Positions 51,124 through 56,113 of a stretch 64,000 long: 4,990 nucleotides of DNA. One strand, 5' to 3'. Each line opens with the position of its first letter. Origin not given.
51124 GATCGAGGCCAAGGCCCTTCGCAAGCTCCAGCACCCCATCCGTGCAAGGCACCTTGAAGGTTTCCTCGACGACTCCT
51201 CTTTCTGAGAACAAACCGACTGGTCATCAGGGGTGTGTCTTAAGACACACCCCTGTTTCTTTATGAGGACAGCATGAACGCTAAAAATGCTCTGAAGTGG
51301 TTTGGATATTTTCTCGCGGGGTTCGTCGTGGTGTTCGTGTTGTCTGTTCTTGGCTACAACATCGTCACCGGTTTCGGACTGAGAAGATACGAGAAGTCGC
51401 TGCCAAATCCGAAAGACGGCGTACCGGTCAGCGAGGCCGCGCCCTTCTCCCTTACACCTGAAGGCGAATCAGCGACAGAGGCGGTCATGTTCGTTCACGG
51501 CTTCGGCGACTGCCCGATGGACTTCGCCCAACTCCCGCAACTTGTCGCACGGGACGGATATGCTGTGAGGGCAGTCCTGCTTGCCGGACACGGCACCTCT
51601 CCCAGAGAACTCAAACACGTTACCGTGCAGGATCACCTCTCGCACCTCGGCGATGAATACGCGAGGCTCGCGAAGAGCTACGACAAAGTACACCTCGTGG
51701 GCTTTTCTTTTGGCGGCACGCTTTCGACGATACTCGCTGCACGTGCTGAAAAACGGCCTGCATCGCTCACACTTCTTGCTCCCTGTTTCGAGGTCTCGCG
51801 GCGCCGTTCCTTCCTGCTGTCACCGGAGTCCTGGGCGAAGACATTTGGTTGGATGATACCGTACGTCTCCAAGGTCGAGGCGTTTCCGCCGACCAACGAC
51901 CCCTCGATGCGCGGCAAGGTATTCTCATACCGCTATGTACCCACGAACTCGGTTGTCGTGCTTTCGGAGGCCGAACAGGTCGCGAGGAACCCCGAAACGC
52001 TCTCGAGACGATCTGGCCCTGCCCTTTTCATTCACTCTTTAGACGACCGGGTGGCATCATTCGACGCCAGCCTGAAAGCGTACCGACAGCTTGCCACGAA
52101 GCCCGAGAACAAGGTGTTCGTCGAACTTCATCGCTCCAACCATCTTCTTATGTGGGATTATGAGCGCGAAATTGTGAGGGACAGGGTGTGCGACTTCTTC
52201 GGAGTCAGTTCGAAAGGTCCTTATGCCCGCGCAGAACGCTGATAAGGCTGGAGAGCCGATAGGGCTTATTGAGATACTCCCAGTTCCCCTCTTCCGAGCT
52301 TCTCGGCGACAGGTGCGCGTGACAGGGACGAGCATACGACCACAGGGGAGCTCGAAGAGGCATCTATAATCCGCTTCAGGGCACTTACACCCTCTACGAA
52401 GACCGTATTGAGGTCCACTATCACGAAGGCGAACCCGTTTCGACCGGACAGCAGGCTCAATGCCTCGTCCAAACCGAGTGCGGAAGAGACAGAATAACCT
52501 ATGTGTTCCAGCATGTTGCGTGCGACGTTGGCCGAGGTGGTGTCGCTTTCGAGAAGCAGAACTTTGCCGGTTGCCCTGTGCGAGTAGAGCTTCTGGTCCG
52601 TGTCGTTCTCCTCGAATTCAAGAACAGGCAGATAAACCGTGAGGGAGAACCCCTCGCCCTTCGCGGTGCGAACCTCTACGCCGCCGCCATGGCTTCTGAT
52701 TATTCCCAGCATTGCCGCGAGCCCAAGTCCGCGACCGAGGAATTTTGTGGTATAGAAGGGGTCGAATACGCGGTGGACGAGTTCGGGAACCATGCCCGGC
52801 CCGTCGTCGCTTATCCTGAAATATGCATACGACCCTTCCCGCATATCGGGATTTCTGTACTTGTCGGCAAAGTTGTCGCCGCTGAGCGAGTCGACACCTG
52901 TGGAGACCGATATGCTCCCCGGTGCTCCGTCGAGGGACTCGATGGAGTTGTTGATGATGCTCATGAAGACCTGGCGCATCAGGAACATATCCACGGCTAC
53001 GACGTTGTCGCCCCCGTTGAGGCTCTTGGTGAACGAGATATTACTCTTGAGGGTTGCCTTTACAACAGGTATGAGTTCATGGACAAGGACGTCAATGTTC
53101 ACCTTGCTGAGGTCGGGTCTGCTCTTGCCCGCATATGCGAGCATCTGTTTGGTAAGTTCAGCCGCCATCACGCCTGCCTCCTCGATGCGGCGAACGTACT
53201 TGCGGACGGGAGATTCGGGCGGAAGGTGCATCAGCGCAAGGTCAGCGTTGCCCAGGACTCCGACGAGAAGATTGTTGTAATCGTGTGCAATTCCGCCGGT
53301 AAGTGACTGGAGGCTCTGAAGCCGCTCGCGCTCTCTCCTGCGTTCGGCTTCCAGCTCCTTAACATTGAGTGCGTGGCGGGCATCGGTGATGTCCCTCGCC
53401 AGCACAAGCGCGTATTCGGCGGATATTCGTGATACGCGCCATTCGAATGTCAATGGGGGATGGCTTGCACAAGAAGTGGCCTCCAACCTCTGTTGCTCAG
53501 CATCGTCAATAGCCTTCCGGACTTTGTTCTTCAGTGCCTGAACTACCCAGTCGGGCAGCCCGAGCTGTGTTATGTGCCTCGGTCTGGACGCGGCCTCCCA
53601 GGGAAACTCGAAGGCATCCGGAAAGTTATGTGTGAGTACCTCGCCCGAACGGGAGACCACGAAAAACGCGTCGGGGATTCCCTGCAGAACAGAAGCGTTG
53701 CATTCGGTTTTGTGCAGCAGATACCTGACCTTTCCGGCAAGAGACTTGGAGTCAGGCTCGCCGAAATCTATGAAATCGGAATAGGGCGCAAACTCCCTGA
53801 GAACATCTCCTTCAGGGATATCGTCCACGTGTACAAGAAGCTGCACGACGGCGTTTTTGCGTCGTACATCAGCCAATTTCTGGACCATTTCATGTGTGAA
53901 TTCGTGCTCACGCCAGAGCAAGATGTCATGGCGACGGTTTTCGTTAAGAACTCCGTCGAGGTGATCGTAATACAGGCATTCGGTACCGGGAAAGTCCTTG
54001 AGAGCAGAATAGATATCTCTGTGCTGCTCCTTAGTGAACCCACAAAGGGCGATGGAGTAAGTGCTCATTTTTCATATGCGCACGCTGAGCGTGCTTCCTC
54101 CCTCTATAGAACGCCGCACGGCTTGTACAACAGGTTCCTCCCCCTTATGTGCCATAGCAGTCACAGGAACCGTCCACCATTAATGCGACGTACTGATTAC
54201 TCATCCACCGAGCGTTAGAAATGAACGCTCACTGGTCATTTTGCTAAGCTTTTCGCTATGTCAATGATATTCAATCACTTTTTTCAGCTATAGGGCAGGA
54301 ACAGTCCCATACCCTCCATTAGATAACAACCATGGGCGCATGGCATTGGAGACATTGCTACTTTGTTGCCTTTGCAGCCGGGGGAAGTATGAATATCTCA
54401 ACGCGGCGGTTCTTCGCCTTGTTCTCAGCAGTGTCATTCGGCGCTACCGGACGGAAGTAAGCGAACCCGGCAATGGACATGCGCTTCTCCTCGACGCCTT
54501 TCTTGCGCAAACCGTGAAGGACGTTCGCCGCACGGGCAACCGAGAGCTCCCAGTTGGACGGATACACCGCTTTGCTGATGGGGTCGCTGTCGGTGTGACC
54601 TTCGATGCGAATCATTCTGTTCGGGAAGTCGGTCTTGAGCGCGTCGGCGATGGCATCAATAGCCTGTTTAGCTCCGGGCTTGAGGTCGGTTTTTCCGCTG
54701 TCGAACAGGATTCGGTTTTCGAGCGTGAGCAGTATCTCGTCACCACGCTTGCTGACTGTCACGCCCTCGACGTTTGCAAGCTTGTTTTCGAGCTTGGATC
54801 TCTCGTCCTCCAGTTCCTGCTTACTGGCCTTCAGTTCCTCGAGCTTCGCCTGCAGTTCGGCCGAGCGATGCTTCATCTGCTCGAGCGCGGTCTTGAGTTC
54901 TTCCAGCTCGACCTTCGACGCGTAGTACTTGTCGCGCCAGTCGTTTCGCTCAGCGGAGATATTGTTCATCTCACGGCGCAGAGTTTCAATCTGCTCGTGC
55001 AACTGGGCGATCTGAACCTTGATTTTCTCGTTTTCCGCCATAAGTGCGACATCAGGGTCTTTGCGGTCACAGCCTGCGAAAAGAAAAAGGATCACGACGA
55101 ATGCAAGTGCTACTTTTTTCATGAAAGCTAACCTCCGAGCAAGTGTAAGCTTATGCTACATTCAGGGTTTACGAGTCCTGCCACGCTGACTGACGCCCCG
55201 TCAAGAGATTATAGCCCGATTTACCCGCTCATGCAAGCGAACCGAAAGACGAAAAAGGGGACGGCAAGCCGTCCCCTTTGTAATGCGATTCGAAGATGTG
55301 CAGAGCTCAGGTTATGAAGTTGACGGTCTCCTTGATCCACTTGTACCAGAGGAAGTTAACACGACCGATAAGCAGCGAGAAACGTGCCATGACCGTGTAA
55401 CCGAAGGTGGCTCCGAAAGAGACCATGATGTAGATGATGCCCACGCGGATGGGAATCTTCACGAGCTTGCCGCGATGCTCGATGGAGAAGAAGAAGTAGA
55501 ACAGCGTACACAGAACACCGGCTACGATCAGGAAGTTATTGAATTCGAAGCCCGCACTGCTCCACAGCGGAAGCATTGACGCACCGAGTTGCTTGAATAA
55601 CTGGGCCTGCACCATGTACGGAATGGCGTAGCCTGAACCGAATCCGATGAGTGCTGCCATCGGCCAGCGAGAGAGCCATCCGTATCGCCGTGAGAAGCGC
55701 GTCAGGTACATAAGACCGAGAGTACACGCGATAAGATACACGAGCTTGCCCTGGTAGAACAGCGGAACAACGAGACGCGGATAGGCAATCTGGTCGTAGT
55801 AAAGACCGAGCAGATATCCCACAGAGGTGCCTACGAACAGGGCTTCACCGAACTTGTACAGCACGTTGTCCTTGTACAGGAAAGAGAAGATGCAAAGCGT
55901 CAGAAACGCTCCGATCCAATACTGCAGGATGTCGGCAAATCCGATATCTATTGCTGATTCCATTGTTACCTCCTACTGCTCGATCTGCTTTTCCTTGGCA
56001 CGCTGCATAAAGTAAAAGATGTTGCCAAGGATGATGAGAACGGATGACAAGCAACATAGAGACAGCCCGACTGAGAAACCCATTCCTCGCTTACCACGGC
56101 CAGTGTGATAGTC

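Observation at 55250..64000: Tightly coupled operon of at least 8.7 kb: beta-propeller, barrel-sandwich/KOW protein, giant modular exoprotein and four unassignable membrane proteins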

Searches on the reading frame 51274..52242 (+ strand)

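Call 90: search_protein_families(library=pfam, proteins=[window:51274-52242:+], max_evalue=0.0001)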
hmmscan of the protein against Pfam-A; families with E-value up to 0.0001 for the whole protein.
window:51274-52242:+ (322 aa): 4 families
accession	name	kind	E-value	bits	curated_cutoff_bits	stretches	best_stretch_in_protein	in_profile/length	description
PF00561.26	Abhydrolase_1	-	1.1e-16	61.6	25.8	1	70-181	2-103/245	alpha/beta hydrolase fold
PF12697.13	Abhydrolase_6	-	1.1e-15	59.3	26.3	1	71-301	1-215/217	Alpha/beta hydrolase family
PF12146.15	Hydrolase_4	-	4.2e-15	56.1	27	1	67-293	3-235/239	Serine aminopeptidase, S33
PF00326.27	Peptidase_S9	-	9.3e-06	25.7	22.6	0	244-309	142-206/213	Prolyl oligopeptidase family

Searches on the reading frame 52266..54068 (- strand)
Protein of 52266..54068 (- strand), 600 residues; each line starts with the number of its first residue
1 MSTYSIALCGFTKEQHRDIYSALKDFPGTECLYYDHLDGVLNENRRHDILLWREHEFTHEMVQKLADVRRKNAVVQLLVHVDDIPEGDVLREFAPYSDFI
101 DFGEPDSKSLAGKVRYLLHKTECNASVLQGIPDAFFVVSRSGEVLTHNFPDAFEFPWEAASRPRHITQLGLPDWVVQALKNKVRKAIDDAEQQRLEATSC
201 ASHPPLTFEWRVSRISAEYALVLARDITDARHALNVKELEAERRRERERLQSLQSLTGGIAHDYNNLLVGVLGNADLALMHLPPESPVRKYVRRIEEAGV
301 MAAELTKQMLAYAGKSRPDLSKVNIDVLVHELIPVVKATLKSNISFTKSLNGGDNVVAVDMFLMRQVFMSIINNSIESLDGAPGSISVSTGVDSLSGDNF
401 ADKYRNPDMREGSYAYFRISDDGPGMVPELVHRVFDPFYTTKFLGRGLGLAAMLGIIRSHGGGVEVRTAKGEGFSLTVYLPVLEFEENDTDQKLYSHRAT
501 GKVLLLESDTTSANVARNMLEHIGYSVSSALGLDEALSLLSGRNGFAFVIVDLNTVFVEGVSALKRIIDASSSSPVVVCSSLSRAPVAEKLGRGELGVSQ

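Call 90: search_protein_families(library=pfam, proteins=[window:52266-54068:-], max_evalue=0.0001)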
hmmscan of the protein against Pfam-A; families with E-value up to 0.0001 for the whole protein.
window:52266-54068:- (600 aa): 2 families
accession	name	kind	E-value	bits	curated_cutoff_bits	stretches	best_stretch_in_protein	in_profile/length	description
PF02518.31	HATPase_c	-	2.4e-15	57.4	26.4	1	364-482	6-109/111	Histidine kinase-, DNA gyrase B-, and HSP90-like ATPase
PF00072.30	Response_reg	-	8e-06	26.4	30.2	1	503-590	1-87/111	Response regulator receiver domain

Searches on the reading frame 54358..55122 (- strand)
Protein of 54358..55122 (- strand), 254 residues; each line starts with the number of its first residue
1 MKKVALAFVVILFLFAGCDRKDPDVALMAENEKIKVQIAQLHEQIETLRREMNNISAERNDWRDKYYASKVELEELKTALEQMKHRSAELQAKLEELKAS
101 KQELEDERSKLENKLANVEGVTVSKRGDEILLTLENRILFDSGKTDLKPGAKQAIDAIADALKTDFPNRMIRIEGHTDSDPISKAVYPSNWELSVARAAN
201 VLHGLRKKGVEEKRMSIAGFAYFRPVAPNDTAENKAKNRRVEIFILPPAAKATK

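Call 4: search_protein_families(library=pfam, proteins=[window:54358-55122:-], max_evalue=0.1)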
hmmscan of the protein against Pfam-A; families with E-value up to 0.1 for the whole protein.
window:54358-55122:- (254 aa): 45 families (the best 25 are shown)
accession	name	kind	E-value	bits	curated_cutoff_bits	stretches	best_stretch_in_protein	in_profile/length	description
PF00691.25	OmpA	-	5e-20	72.1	27.2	1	139-239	1-98/98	OmpA family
PF10473.14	CENP-F_leu_zip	-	8.5e-06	26.3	34.5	1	35-124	16-105/140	Leucine-rich repeats of kinetochore protein Cenp-F/LEK1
PF06005.17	ZapB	-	1.3e-05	26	31.5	1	27-65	23-61/71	Cell division protein ZapB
PF09789.14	CC149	-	5.7e-05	23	30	1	18-117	71-174/316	Coiled-coil domain-containing protein 149-A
PF13870.11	CCDC113_CCDC96_CC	-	0.00016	21.8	31.6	1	27-118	47-138/177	CCDC113/CCDC96, coiled-coil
PF24423.1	OVT1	-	0.00017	22.3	30.9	1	37-119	16-98/100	Major antigen, helical domain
PF13851.11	GAS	-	0.00023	21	32.3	1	32-119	29-119/200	Growth-arrest specific micro-tubule binding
PF04977.20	DivIC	-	0.00027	21.1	28.9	1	33-69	21-58/80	Septum formation initiator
PF17078.10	SHE3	-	0.00059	20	30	1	31-126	96-189/228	SWI5-dependent HO expression protein 3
PF02090.21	SPAM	-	0.00066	20.1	35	1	27-65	73-111/142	Salmonella surface presentation of antigen gene type M protein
PF10186.14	ATG14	-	0.00076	19.1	33.2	1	35-126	25-110/347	Vacuolar sorting 38 and autophagy-related subunit 14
PF15960.10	DUF4763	-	0.0013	18.4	30.1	1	22-107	71-156/236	Domain of unknown function (DUF4763)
PF05278.17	PEARLI-4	-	0.0022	18.1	29.9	1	25-118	120-219/234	Arabidopsis phospholipase-like protein (PEARLI 4)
PF14817.11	HAUS5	-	0.0034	16.7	25.6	1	38-121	79-162/643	HAUS augmin-like complex subunit 5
PF25078.1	DUF7801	-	0.0037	17.9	33.2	1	26-117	57-148/155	Domain of unknown function (DUF7801)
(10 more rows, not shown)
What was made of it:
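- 54358..55122 (-): OmpA-family peptidoglycan-binding lipoprotein with a coiled coil. A lineage-specific accessory gene downstream of the terminator. PF00691, E 5e-20 (call 4).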

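Call 5: search_protein_families(library=ncbifam, proteins=[window:54358-55122:-], max_evalue=0.1)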
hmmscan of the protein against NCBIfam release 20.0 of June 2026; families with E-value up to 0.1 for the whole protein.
window:54358-55122:- (254 aa): 93 families (the best 25 are shown)
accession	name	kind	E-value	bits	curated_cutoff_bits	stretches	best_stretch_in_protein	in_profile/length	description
NF006541.1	PRK09038.1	equivalog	6.8e-40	137.3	283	1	50-246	61-249/253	flagellar motor protein MotD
NF006508.0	PRK08944.1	subfamily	3.1e-35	121.9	259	1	78-251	124-293/304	MotB family protein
NF053611.1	YiaD_Gzip_OmpA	equivalog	5.1e-34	117.8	175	1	103-245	70-206/206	YiaD family glycine zipper/OmpA-like lipoprotein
NF005831.1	PRK07734.1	equivalog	1e-32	113.9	301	1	67-247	67-250/250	flagellar motor protein MotB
TIGR03350.1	type_VI_ompA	equivalog_domain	1.1e-32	112.9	139.8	1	118-245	12-137/137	type VI secretion system protein TssL, long form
NF005382.1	PRK06925.1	equivalog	2.2e-32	113.2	264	1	65-245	43-223/225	flagellar motor protein MotS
NF006543.0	PRK09039.1-2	equivalog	5.3e-31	108.7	305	1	30-243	139-345/350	peptidoglycan -binding protein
NF006542.0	PRK09039.1-1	equivalog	1.7e-30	106.6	388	1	31-243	394-622/627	peptidoglycan -binding protein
NF005444.0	PRK07033.1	equivalog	1.3e-29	103.4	520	1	111-251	290-427/438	DotU family type VI secretion system protein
NF005236.0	PRK06742.1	equivalog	8.4e-29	100.6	312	1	93-245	70-223/225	flagellar motor protein MotS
NF005195.1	PRK06667.1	equivalog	2.3e-26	93.1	300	1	104-246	91-236/241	flagellar motor protein MotB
NF006545.0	PRK09039.1-4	equivalog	6.3e-24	85.3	372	1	37-243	138-337/342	peptidoglycan -binding protein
NF006544.0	PRK09039.1-3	equivalog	1.5e-22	80.7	362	1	34-243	135-338/343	peptidoglycan -binding protein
NF007804.1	PRK10510.1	equivalog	1.7e-22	79.9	307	1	108-247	85-218/219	OmpA family lipoprotein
NF006285.1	PRK08457.1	equivalog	1.1e-21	77.7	250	1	78-245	66-230/253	flagellar motor protein MotB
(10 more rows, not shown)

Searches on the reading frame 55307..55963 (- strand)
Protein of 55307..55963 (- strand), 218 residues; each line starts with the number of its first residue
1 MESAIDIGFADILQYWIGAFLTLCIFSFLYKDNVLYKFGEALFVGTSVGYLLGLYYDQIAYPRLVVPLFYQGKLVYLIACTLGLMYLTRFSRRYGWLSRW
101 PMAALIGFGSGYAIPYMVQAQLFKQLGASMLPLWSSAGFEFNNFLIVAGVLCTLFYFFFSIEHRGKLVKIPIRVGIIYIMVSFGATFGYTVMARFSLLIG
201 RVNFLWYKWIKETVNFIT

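Call 4: search_protein_families(library=pfam, proteins=[window:55307-55963:-], max_evalue=0.1)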
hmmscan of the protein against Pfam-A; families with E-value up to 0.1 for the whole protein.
window:55307-55963:- (218 aa): 0 families

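Call 5: search_protein_families(library=ncbifam, proteins=[window:55307-55963:-], max_evalue=0.1)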
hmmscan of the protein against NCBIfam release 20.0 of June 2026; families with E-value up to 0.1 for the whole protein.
window:55307-55963:- (218 aa): 0 families

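Call 44: search_solved_structures(query=A5, max_evalue=5)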
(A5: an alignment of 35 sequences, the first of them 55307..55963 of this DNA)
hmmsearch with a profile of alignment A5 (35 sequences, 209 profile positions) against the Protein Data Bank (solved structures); distinct sequences matched with E-value up to 5: 0.

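Call 84: search_protein_families(library=padloc, proteins=[window:55307-55963:-], max_evalue=0.001)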
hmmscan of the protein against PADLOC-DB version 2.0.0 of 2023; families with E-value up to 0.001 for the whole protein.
window:55307-55963:- (218 aa): 0 families
